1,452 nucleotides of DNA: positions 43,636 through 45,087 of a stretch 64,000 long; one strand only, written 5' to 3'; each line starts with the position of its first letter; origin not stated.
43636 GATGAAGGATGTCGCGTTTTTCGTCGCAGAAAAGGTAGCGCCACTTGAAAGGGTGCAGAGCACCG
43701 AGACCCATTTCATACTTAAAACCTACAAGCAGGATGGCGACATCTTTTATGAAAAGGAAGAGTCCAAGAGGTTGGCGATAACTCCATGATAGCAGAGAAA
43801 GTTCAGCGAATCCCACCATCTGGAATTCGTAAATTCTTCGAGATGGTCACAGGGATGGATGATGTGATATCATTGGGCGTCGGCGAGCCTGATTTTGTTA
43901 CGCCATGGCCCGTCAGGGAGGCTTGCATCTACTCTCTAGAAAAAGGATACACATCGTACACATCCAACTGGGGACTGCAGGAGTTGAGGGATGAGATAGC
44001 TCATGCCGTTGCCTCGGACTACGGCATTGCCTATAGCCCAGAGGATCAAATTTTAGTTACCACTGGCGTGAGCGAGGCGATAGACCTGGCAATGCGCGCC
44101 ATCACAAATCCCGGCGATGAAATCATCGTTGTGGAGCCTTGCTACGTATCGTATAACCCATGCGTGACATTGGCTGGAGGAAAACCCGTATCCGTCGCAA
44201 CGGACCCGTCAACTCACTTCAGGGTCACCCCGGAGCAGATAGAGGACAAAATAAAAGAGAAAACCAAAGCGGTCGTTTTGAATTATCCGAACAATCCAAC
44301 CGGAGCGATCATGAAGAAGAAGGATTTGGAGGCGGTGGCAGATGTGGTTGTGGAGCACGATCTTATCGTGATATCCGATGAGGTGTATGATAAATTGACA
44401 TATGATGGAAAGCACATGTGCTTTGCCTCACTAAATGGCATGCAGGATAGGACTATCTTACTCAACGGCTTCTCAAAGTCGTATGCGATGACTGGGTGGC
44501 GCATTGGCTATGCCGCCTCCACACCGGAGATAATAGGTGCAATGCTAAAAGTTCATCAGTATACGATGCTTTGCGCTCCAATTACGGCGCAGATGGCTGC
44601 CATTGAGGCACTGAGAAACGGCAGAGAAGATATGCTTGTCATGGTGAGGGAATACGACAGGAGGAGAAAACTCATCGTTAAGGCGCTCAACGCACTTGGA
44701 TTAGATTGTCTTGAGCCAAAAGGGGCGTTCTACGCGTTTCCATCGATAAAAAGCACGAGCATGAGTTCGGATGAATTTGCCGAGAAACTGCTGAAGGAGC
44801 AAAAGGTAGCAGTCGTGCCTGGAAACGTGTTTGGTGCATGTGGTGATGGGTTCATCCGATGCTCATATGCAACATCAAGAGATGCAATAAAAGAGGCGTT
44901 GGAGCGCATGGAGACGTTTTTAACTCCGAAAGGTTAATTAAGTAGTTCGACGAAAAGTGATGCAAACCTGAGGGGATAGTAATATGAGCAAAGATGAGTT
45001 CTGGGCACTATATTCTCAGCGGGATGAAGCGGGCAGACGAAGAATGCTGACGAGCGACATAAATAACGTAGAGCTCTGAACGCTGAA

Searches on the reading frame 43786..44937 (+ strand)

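Call 66: search_protein_families(library=ncbifam, proteins=[window:43786-44937:+], max_evalue=0.001)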
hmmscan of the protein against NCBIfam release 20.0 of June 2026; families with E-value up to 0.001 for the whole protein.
window:43786-44937:+ (383 aa): 95 families (the best 25 are shown)
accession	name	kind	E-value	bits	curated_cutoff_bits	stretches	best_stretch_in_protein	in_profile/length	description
NF005816.0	PRK07682.1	equivalog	1.6e-175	583.4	620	1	2-380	6-384/390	aminotransferase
NF005817.0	PRK07683.1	equivalog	5.6e-131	436.8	575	1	1-381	4-383/387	aminotransferase A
NF041364.1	GntC_guanitoxin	equivalog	2e-118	395.4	415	1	28-378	1-356/356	guanitoxin biosynthesis PLP-dependent (S)-gamma-hydroxy-L-arginine cyclodehydratase GntC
NF041091.1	asp_aminotase_Arch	equivalog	3.2e-115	384.9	550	1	22-379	24-375/376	aspartate aminotransferase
NF005588.0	PRK07309.1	equivalog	2.9e-114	382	576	1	4-380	9-387/391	pyridoxal phosphate-dependent aminotransferase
NF006229.0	PRK08361.1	equivalog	3.2e-103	345.8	624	1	2-379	10-388/391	aspartate aminotransferase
NF004975.0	PRK06348.1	equivalog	3.6e-97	325.8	549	1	2-377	6-381/384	pyridoxal phosphate-dependent aminotransferase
NF004770.0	PRK06108.1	subfamily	8.2e-92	308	422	1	3-380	14-393/396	pyridoxal phosphate-dependent aminotransferase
NF006230.0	PRK08363.1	equivalog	2.2e-83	280.3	534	1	26-380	31-393/398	alanine aminotransferase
NF004769.0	PRK06107.1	equivalog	8.4e-82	275.1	617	1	21-377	29-396/402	aspartate transaminase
NF005855.0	PRK07777.1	equivalog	4.2e-81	273.3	553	1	6-377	7-386/391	pyridoxal phosphate-dependent aminotransferase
TIGR03540.1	DapC_direct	equivalog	1.4e-80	271.1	593.25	1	3-377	3-382/383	LL-diaminopimelate aminotransferase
NF006756.0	PRK09276.1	subfamily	2e-80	270.6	507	1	20-377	26-384/387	LL-diaminopimelate aminotransferase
NF006569.0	PRK09082.1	subfamily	2.1e-80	270.7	420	1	9-376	12-384/386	methionine aminotransferase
NF005601.0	PRK07337.1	equivalog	7.6e-80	268.9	496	1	22-379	32-392/394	pyridoxal phosphate-dependent aminotransferase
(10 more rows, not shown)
